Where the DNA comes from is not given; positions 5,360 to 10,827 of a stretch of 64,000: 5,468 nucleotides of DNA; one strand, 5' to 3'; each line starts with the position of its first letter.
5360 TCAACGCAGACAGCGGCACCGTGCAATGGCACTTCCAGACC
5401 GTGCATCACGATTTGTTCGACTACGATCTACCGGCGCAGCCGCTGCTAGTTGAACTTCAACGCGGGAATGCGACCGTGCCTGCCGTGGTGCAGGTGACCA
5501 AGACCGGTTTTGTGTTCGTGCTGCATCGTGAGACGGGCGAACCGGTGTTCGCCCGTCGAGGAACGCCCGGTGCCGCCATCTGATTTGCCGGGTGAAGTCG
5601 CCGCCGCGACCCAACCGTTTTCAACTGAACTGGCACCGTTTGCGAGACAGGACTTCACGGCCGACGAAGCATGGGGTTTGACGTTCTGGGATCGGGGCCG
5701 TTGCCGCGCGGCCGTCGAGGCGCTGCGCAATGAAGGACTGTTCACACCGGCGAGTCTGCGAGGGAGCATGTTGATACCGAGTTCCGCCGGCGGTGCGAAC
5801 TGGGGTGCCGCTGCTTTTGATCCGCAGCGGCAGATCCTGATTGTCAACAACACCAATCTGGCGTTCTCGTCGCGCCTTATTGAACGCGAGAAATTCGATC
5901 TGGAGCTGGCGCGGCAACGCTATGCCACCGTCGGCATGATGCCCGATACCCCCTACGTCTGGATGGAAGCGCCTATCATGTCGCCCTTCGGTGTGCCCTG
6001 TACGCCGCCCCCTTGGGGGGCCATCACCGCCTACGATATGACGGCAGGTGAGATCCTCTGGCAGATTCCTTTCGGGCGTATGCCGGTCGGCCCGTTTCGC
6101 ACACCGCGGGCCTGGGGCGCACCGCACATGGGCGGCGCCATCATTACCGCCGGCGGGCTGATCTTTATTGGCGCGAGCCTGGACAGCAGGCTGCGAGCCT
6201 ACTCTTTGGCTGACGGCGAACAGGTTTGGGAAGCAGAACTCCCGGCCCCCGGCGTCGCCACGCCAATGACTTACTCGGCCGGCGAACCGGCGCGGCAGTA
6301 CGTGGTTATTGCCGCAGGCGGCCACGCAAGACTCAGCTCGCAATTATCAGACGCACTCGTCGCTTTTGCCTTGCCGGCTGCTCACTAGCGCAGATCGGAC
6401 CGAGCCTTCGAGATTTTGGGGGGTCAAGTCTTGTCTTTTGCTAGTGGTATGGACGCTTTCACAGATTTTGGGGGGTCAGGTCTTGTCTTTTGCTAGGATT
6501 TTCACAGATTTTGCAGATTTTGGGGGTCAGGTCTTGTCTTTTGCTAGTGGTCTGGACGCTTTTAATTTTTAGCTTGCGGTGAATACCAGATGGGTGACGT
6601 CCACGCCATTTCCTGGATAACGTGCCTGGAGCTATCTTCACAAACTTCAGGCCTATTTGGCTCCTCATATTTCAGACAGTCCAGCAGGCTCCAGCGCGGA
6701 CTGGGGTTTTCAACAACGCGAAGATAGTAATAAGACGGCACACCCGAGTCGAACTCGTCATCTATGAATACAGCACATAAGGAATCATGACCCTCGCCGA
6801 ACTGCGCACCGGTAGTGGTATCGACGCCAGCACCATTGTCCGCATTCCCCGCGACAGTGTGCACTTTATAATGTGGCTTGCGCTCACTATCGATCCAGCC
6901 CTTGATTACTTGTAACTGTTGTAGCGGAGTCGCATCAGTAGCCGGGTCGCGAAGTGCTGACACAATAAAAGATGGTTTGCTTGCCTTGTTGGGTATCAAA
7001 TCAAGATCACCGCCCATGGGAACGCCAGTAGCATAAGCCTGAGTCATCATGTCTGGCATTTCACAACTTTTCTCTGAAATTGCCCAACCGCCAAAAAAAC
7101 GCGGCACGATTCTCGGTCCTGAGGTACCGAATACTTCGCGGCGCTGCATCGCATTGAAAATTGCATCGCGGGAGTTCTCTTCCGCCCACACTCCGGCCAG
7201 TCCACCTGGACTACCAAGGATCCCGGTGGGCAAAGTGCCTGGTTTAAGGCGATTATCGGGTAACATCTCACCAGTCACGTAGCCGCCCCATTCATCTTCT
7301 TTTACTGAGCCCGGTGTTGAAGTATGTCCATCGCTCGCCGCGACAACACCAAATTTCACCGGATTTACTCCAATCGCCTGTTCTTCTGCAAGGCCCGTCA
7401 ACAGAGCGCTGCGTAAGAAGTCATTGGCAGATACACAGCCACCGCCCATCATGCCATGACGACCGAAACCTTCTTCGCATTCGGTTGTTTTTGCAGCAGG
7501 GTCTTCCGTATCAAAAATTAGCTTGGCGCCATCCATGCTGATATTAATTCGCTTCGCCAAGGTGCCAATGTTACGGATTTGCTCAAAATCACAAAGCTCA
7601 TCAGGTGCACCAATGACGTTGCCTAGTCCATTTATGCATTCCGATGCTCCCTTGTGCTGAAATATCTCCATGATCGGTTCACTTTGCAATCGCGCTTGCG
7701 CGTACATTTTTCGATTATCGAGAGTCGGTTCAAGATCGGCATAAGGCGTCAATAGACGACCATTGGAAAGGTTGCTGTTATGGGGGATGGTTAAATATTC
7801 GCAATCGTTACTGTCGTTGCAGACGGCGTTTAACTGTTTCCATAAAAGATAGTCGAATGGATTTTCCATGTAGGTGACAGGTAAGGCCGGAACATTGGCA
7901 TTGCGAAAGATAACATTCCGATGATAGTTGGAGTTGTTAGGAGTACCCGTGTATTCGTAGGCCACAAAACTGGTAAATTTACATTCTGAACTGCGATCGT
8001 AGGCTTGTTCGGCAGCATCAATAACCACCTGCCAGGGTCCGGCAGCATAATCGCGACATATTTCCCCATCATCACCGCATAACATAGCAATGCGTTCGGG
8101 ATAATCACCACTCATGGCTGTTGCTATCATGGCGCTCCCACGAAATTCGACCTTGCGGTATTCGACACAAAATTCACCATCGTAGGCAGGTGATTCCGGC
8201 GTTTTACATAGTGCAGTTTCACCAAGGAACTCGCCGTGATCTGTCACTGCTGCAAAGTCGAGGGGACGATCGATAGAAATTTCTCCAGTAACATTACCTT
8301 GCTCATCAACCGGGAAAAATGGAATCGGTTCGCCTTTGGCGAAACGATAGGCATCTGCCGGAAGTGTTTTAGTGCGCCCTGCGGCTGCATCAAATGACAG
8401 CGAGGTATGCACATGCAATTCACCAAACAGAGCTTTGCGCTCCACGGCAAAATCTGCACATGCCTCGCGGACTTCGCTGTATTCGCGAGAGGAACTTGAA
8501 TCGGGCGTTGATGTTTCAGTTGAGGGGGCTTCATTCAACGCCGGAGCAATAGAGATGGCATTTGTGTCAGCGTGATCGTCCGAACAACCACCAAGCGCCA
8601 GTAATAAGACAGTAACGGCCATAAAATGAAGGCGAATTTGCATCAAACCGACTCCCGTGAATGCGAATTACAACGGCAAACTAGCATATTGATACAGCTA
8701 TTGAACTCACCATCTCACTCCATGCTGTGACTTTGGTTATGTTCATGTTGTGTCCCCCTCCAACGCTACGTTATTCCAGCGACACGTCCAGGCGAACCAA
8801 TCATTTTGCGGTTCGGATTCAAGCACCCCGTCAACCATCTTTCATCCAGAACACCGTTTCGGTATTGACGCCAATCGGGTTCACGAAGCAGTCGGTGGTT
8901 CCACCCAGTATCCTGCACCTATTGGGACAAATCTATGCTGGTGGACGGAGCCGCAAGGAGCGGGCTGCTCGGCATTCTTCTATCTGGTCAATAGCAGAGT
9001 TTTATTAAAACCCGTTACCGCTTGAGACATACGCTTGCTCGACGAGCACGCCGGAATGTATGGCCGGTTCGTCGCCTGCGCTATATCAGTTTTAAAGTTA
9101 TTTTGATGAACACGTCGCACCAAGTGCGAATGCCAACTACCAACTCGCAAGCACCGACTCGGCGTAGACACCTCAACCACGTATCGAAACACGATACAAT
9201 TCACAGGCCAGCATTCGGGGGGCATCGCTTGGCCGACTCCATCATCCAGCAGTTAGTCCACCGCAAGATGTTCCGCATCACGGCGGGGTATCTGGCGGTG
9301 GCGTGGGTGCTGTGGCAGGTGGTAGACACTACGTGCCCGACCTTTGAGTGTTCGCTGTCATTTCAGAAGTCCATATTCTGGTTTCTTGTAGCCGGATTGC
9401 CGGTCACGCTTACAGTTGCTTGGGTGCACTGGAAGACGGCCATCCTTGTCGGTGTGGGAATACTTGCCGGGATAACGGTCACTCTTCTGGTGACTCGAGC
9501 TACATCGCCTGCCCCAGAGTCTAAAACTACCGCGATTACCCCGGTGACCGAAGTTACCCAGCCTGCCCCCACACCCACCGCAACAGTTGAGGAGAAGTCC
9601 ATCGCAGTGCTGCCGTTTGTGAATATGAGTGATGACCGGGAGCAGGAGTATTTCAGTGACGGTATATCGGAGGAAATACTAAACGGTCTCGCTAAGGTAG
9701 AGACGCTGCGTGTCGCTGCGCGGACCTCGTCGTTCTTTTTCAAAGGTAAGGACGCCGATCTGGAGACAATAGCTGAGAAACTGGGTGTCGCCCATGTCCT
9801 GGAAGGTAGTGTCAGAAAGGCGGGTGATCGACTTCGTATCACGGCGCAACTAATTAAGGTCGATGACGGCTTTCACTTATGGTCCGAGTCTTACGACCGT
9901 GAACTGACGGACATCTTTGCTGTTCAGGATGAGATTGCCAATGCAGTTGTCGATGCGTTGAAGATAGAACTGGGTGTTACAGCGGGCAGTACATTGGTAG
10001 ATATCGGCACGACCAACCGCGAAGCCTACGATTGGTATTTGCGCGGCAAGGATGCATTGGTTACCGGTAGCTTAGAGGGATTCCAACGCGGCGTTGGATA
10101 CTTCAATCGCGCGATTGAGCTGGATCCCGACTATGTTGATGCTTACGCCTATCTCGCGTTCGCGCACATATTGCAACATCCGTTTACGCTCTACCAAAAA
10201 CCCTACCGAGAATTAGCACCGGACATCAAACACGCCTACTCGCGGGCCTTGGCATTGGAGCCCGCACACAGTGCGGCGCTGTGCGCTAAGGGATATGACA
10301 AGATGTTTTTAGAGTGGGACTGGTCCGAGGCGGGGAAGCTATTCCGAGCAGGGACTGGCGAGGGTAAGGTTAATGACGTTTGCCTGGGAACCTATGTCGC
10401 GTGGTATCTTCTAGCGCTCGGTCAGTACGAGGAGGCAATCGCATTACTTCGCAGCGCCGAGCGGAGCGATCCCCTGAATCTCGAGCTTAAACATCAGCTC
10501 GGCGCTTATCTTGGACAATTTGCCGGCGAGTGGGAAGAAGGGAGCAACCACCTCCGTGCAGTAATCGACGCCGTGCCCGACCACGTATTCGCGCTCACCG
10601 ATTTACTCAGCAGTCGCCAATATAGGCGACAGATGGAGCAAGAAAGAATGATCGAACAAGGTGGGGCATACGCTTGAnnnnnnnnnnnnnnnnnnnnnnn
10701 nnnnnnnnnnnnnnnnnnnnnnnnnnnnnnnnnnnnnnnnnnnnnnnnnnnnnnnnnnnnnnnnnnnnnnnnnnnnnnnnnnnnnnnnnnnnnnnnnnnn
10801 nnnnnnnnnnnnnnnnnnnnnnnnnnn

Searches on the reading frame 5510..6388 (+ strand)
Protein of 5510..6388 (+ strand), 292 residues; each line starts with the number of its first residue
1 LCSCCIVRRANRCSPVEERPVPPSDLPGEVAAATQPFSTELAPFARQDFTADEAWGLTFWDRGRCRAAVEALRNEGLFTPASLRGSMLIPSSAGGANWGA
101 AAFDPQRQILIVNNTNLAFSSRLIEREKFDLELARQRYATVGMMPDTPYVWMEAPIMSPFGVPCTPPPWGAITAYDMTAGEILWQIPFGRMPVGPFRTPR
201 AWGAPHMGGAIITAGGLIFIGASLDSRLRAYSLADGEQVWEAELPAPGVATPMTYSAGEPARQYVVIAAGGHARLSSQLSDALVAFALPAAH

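Call 9: search_protein_families(library=pfam, proteins=[window:5510-6388:+], max_evalue=0.0001)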
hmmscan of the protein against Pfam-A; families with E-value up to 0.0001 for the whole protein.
window:5510-6388:+ (292 aa): 2 families
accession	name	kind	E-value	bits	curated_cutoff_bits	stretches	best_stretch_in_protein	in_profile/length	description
PF01011.28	PQQ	-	9.9e-79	266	26.7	1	14-265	336-595/595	Glucose/ethanol/alcohol dehydrogenase, beta-propeller domain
PF13360.13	PQQ_2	-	1.1e-06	28.9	27.6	1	170-258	3-74/233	Outer membrane protein assembly factor BamB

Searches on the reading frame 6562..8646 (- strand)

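Call 9: search_protein_families(library=pfam, proteins=[window:6562-8646:-], max_evalue=0.0001)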
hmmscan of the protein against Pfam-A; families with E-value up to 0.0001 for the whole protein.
window:6562-8646:- (694 aa): 1 family
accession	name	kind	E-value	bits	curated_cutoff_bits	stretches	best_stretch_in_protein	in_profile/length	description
PF12228.14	DUF3604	-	3.5e-152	508.3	20.4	1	69-690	3-591/591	Protein of unknown function (DUF3604)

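Call 77: search_protein_families(library=ncbifam, proteins=[window:6562-8646:-], max_evalue=0.00001)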
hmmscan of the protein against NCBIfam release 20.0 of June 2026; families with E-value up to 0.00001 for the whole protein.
window:6562-8646:- (694 aa): 0 families

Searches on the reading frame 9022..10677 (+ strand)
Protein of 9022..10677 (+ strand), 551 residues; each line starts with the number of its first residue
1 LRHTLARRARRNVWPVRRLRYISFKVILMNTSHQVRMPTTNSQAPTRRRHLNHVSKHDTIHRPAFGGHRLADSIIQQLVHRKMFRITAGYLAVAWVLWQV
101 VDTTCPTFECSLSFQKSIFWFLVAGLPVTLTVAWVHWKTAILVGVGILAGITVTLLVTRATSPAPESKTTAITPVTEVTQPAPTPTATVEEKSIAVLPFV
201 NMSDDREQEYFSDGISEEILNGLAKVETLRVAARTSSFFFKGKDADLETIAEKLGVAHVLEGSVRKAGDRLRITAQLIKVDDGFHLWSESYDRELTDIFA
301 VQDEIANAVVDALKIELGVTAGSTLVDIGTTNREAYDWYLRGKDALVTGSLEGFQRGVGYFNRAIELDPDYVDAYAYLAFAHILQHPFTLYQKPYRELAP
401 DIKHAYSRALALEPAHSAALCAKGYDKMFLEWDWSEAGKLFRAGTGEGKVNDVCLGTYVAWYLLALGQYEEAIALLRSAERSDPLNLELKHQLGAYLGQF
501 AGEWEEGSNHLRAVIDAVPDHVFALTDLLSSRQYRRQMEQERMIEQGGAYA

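Call 3: search_protein_families(library=pfam, proteins=[window:9022-10677:+], max_evalue=0.01)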
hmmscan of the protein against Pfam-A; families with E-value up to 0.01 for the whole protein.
window:9022-10677:+ (551 aa): 10 families
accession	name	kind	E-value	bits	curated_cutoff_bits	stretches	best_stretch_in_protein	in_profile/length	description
PF13428.12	TPR_14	-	6.8e-08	32.9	23.5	1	459-494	7-42/44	Tetratricopeptide repeat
PF13414.12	TPR_11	-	1.5e-07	31.4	26.8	1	362-382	18-38/42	TPR repeat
PF13431.12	TPR_17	-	6e-07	29.7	24.4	1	360-383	1-24/34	Tetratricopeptide repeat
PF14559.12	TPR_19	-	4e-06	27.5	25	1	463-521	1-58/68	Tetratricopeptide repeat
PF00515.34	TPR_1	-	8.6e-05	22.6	27.8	0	360-371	23-34/34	Tetratricopeptide repeat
PF07719.23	TPR_2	-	0.0001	22.6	27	0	459-485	7-33/34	Tetratricopeptide repeat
PF13432.12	TPR_16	-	0.00019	22.2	32.7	0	460-486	4-30/65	Tetratricopeptide repeat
PF17680.6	FlgO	-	0.00081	19.7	22.6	1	191-283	17-115/130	FlgO protein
PF13181.12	TPR_8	-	0.0027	18.2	25.7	0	460-484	8-32/34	Tetratricopeptide repeat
PF23933.1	DUF7269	-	0.0043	17.6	29.1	0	122-217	6-96/162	Family of unknown function (DUF7269)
